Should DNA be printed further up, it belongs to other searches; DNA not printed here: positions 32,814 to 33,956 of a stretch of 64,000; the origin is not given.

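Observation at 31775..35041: MetE/UROD-fold protein in an operon with a MoxR AAA+ ATPase and a CoxE-like VWA protein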

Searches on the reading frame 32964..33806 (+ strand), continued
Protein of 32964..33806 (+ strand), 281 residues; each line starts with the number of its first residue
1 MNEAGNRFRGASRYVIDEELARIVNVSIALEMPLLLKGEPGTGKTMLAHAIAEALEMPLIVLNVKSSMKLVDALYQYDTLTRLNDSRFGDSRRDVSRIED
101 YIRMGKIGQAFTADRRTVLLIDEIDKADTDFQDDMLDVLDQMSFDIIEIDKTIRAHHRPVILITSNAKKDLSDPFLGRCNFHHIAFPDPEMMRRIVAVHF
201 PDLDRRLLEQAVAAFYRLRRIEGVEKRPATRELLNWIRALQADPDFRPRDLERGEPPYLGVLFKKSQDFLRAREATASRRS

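Call 30: search_dna_similar(query=window:32964-33806:+, collection=plasmids, mode=protein, max_rows=25)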
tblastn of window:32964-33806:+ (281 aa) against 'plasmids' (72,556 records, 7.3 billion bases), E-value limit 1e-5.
Records with a match: 140; places in all: 152; records where one place covers at least 80% of the query: 114.
Best place of each record, by identity: <60% 140.
By first word of the organism name: Streptomyces 23; Nostoc 11; Azospirillum 8; Arthrobacter 8; Ralstonia 7; Rhizobium 6; Acaryochloris 5; Sinorhizobium 5; Acinetobacter 4; Burkholderia 4; and 47 more.
By predicted mobility (MOB-suite, as given by PLSDB): non-mobilizable 73; mobilizable 36; conjugative 31.
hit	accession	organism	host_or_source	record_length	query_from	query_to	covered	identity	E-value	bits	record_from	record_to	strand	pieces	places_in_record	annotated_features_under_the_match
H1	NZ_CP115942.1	Ralstonia syzygii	Musa sp.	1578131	7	268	93%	49.6%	7e-76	258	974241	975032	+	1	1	none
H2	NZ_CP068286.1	Ralstonia syzygii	Musa balbisiana cultivar Kepok,banana ...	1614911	7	268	93%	49.6%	7e-76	258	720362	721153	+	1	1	record has no annotation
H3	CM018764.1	Acinetobacter baumannii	Homo sapiens,cerebrospinal fluid of ...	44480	1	280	100%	46.3%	4e-75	256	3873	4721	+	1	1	AAA family ATPase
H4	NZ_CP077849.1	Acinetobacter baumannii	Homo sapiens,Rectal swab_P28_BU14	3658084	1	280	100%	46.3%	4e-75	256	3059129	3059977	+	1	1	none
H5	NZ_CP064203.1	Acinetobacter baumannii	Homo sapiens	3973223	1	280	100%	46.3%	4e-75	256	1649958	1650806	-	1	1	none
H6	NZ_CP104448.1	Acinetobacter baumannii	Homo sapiens,sputum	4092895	1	280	100%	46.3%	4e-75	256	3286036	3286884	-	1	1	none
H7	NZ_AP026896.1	Aeromonas caviae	Microbe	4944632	8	269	93%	49.4%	1e-74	254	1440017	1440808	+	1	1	none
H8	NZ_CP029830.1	Azospirillum ramasamyi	single cell,Cow dung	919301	7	268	93%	49.2%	1e-72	248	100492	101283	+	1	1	MoxR family ATPase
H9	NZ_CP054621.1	Azospirillum oryzae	cell culture,soil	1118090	7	268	93%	49.2%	2e-72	248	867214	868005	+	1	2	record has no annotation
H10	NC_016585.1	Azospirillum lipoferum 4B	-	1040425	7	268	93%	49.2%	3e-72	247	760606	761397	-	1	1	none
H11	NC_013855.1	Azospirillum sp. B510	-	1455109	7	268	93%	49.2%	4e-72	247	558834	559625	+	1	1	record has no annotation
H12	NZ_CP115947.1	Ralstonia solanacearum MolK2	Musa sp.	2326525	7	268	93%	48.9%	1e-74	254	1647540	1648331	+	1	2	record has no annotation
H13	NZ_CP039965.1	Pseudorhodobacter turbinis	single bacterial isolate,Turban shell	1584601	7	268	93%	48.7%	2e-75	257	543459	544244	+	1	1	record has no annotation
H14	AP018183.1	Nostoc carneum NIES-2107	-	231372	10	271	93%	43.0%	9e-55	197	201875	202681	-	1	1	ATPase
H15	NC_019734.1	Crinalium epipsammum PCC 9333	-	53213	14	278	94%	39.5%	2e-49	181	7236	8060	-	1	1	MoxR family ATPase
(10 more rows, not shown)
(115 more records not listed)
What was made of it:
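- Cyanobacterial and actinobacterial plasmid homologues at 34-43% identity (call 30).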

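Call 31: get_annotated_region(hit=H8, flank=6000)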
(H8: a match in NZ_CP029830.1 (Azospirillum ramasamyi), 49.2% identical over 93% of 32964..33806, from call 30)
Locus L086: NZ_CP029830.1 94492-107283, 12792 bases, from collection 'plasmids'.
description: Azospirillum ramasamyi strain M2T2B2 plasmid unnamed1, complete sequence
organism: Azospirillum ramasamyi (NCBI taxid 682998)
taxonomy: Bacteria; Pseudomonadota; Alphaproteobacteria; Rhodospirillales; Azospirillaceae; Azospirillum; Azospirillum ramasamyi
host: -; source: single cell,Cow dung; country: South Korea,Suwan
typing (MOB-suite, as given by PLSDB): non-mobilizable
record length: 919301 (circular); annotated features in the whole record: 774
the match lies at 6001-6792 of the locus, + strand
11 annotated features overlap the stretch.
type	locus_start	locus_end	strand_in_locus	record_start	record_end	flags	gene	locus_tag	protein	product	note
CDS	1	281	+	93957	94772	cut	-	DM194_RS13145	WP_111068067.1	ScpA family protein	GO:0051301 - cell division [Evidence IEA]; GO:0007059 - chromosome segregation [Evidence IEA]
CDS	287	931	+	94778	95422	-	scpB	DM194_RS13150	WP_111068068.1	SMC-Scp complex subunit ScpB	GO:0007059 - chromosome segregation [Evidence IEA]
CDS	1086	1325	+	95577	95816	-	-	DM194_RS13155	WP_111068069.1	twin-arginine translocase TatA/TatE family subunit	GO:0043953 - protein transport by the Tat complex [Evidence IEA]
CDS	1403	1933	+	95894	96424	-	tatB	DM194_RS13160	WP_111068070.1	Sec-independent protein translocase protein TatB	GO:0015628 - protein secretion by the type II secretion system [Evidence IEA]; GO:0015031 - protein transport [Evidence ...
CDS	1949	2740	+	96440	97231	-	tatC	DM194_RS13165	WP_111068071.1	twin-arginine translocase subunit TatC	GO:0015628 - protein secretion by the type II secretion system [Evidence IEA]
CDS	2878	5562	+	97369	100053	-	alaS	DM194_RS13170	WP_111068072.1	alanine--tRNA ligase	GO:0006419 - alanyl-tRNA aminoacylation [Evidence IEA]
CDS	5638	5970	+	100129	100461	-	-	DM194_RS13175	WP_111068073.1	DHCW motif cupin fold protein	-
CDS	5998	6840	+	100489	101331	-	-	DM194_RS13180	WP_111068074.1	MoxR family ATPase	-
CDS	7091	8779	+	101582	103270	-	-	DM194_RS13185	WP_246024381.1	HAMP domain-containing methyl-accepting chemotaxis protein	GO:0006935 - chemotaxis [Evidence IEA]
CDS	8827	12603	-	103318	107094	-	-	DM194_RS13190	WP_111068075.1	AAA family ATPase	GO:0006302 - double-strand break repair [Evidence IEA]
CDS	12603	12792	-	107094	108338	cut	-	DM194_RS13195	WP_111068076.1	exonuclease SbcCD subunit D C-terminal domain-containing protein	-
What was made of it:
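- In Azospirillum the orthologous ATPase lies a few genes downstream of tatABC (call 31).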

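Call 32: get_annotated_region(hit=H3, flank=6000)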
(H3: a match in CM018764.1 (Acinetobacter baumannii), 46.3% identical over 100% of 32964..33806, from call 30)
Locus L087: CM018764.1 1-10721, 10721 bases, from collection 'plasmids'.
description: Acinetobacter baumannii strain ABIQM1 plasmid unnamed, complete sequence, whole genome shotgun sequence
organism: Acinetobacter baumannii (NCBI taxid 470)
taxonomy: Bacteria; Pseudomonadota; Gammaproteobacteria; Moraxellales; Moraxellaceae; Acinetobacter; Acinetobacter baumannii
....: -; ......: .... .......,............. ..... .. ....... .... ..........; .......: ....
typing (MOB-suite, as given by PLSDB): non-mobilizable
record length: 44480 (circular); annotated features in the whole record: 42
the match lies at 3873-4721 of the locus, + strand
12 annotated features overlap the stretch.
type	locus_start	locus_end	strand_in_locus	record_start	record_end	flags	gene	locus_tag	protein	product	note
CDS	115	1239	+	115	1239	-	-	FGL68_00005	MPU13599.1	ribonuclease D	-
CDS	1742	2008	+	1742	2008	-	-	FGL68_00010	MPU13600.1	hypothetical protein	-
CDS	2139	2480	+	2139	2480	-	-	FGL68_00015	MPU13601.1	hypothetical protein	-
CDS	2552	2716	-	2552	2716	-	-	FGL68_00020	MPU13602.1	hypothetical protein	-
CDS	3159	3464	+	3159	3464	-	-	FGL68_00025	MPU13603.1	YcgL domain-containing protein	-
CDS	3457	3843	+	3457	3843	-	-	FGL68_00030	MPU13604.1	hypothetical protein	-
CDS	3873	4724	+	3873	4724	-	-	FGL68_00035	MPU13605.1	AAA family ATPase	-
CDS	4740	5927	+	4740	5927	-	-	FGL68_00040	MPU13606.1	VWA domain-containing protein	-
CDS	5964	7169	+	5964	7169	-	trpB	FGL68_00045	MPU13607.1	tryptophan synthase subunit beta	-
CDS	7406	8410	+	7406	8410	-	prmB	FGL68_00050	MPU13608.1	50S ribosomal protein L3 N(5)-glutamine methyltransferase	-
CDS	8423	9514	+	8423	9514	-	aroC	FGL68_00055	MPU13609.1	chorismate synthase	-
CDS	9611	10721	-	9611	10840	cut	-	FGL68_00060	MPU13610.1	diguanylate cyclase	-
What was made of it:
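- On MoxR-class AAA+ ATPase: The same arrangement is seen in Acinetobacter baumannii (call 32).
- Closest known: PA2707 subfamily of MoxR ATPases. Same: This resembles the variable neighbours of the orthologues found here (calls 31, 32).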

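Call 56: find_related_loci(query=window:32964-33806:+, collection=metagenome_contigs, flank=5000)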
Query window:32964-33806:+ (281 aa) in metagenome_contigs; peptide patterns used: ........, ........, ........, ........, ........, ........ (x = any residue, [..] = any of these).
600 stretches matched a pattern (row limit reached: there are more); 561 encode a relative of the query (tblastn E <= 1e-3); the best 80 are kept; 80 distinct loci.
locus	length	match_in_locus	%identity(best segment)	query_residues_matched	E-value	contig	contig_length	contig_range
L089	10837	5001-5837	95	1-280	1e-177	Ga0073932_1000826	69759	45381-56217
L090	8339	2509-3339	85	4-280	2e-161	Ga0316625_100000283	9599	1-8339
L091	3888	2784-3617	84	3-280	3e-166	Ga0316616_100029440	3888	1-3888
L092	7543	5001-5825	85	6-280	1e-159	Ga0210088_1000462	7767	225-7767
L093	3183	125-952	85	5-280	4e-167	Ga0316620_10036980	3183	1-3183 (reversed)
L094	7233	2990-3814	84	6-280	3e-159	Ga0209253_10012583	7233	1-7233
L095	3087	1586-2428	83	1-280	3e-166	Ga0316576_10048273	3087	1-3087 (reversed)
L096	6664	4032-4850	85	8-280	5e-157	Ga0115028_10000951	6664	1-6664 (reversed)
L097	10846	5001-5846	82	1-280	2e-156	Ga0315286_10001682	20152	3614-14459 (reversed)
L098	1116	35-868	81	2-279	7e-172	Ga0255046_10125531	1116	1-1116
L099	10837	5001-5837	78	2-280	3e-155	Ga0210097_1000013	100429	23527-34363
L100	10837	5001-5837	78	2-280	2e-155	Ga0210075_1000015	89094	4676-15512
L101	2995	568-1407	78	1-280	4e-163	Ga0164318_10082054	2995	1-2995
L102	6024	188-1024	78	2-280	2e-155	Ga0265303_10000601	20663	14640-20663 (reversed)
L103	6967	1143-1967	81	6-280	7e-155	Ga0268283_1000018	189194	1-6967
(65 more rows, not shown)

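Call 58: search_solved_structures(query=window:32964-33806:+, max_evalue=0.001)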
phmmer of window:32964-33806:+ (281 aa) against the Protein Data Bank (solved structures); distinct sequences matched with E-value up to 0.001: 14.
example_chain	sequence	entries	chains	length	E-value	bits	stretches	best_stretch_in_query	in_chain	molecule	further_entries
6i27_A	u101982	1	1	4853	3.7e-13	52.8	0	22-77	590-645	Midasin,Midasin,Midasin,Midasin,Midasin,Midasin,Midasin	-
6i26_A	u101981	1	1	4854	3.7e-13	52.8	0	22-77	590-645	Midasin,Midasin,Midasin,Midasin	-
6hyp_A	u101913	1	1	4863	3.7e-13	52.8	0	22-77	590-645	Midasin,Midasin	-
5jcs_s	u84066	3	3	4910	3.8e-13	52.7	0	22-77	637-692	Midasin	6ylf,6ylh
6or5_A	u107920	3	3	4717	1.4e-08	37.8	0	29-73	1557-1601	Midasin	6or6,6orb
9bji_A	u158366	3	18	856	2.6e-05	27.1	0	33-62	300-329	Nuclear valosin-containing protein-like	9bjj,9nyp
6chs_H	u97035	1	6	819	9e-05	25.3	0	25-55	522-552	Putative cell division control protein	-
5vhj_E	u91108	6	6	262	0.00058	22.6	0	32-163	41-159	26S proteasome regulatory subunit 10B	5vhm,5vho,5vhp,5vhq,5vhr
4d2q_A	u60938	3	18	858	0.00068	22.4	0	103-200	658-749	CLPB | CHAPERONE PROTEIN CLPB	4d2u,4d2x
6oax_C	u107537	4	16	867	0.00068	22.4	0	103-200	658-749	Hyperactive disaggregase ClpB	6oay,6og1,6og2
6og3_E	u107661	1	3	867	0.00068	22.4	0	103-200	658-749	Hyperactive disaggregase ClpB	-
5vhn_E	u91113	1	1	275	0.00069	22.4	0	31-163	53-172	26S proteasome regulatory subunit 10B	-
9szv_E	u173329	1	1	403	0.0007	22.4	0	31-162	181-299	26S proteasome regulatory subunit 10B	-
6dju_A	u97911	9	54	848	0.0009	22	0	70-166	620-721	Chaperone protein ClpB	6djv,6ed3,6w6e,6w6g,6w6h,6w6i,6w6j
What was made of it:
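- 32964..33809 (+): MoxR-class AAA+ ATPase, 281 aa. Walker A is G38-T45 (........) and Walker B is V118-E123 (VLLIDE). Its start codon overlaps the stop of the upstream gene by ATGA. The best PDB sequence matches are midasin AAA modules (call 58).
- On MoxR-class AAA+ ATPase: The best PDB matches are midasin AAA modules (call 58).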

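Call 75: search_protein_families(library=ncbifam, proteins=[L087:3873-4721:+, L087:4740-5924:+, L086:5998-6837:+, L087:3457-3840:+], max_evalue=0.01)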
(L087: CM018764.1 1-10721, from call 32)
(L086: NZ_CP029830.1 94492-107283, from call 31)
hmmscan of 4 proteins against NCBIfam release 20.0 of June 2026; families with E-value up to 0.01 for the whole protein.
L087:3873-4721:+ (283 aa): 20 families
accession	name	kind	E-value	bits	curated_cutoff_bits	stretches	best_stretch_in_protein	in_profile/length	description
NF047784.1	MadB_ATPase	equivalog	2.5e-36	125.4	475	2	99-272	124-291/298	MadB family AAA-type ATPase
NF042959.1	IteA_antiphage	equivalog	9.6e-10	38.1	510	1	26-64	120-158/367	anti-phage ATPase IteA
TIGR02639.1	ClpA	equivalog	3.4e-08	32.2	993.15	1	30-165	483-606/734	ATP-dependent Clp protease ATP-binding subunit ClpA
NF003229.0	PRK04195.1-5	equivalog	8.6e-05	21.4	280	1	31-60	44-73/413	replication factor C large subunit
NF000868.0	PRK00080.1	equivalog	0.00024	20.1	282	1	7-59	26-79/330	Holliday junction branch migration DNA helicase RuvB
TIGR00635.1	ruvB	equivalog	0.0007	18.7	299.05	1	8-60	6-59/305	Holliday junction branch migration DNA helicase RuvB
NF008263.0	PRK11034.1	equivalog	0.00096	17.1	1350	1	18-141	472-585/758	ATP-dependent Clp protease ATP-binding subunit ClpA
TIGR03346.1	chaperone_ClpB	equivalog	0.00099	17.5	1232.1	0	99-164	653-716/853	ATP-dependent chaperone ClpB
TIGR00764.1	lon_rel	equivalog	0.0013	17.4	516.6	0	12-56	18-62/608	ATP-dependent protease LonB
NF003069.1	PRK03992.1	subfamily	0.0017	17.6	500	1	33-55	167-189/379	proteasome-activating nucleotidase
TIGR01242.2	TIGR01242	subfamily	0.0019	17.2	500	0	32-56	149-173/362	proteasome-activating nucleotidase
TIGR01241.2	FtsH_fam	equivalog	0.0022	16.8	600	0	32-52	196-216/598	ATP-dependent zinc metalloprotease FtsH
TIGR01243.1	CDC48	subfamily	0.0022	16.4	802.65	0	32-60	213-241/733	CDC48 family AAA ATPase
TIGR02173.1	cyt_kin_arch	equivalog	0.0029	17.6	102.1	1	35-61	4-30/169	(d)CMP kinase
NF033607.0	disagg_AAA_ClpG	exception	0.0031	15.5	1900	1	18-169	606-748/932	AAA family protein disaggregase ClpG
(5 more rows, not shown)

L087:4740-5924:+ (395 aa): 2 families
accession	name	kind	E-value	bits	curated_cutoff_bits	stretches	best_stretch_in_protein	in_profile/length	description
NF041121.1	SAV_2336_NTERM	domain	1.9e-08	33.6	200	1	181-262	99-180/475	SAV_2336 N-terminal domain-related protein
NF047783.1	VWA_dom_MadC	equivalog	0.0011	17.8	600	0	340-364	439-463/498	MadC family VWA domain-containing protein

L086:5998-6837:+ (280 aa): 10 families
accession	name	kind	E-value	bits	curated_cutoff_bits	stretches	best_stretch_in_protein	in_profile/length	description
NF047784.1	MadB_ATPase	equivalog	1.5e-32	113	475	2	93-244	123-272/298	MadB family AAA-type ATPase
NF042959.1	IteA_antiphage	equivalog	4.9e-08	32.5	510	1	20-56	119-155/367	anti-phage ATPase IteA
TIGR00763.1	lon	equivalog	0.00013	20.5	608.05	0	29-55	356-382/795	endopeptidase La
TIGR02640.1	gas_vesic_GvpN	equivalog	0.00036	20.1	266.8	1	23-212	18-216/262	gas vesicle protein GvpN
NF041006.2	cell_div_CdvC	equivalog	0.0014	17.6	650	0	27-194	135-287/370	cell division protein CdvC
TIGR02639.1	ClpA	equivalog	0.0022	16.3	993.15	1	29-160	490-606/734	ATP-dependent Clp protease ATP-binding subunit ClpA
TIGR02928.1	TIGR02928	subfamily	0.0054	15.6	181.3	1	29-138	43-159/366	orc1/cdc6 family replication initiation protein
TIGR01447.1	recD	equivalog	0.0054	15.3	310.15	1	19-53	155-190/597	exodeoxyribonuclease V subunit alpha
TIGR01817.1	nifA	equivalog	0.0073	15.1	528.85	0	18-46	211-239/534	nif-specific transcriptional activator NifA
TIGR02974.1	phageshock_pspF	equivalog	0.008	15.4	443.55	0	18-46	14-42/336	phage shock protein operon transcriptional activator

L087:3457-3840:+ (128 aa): 0 families
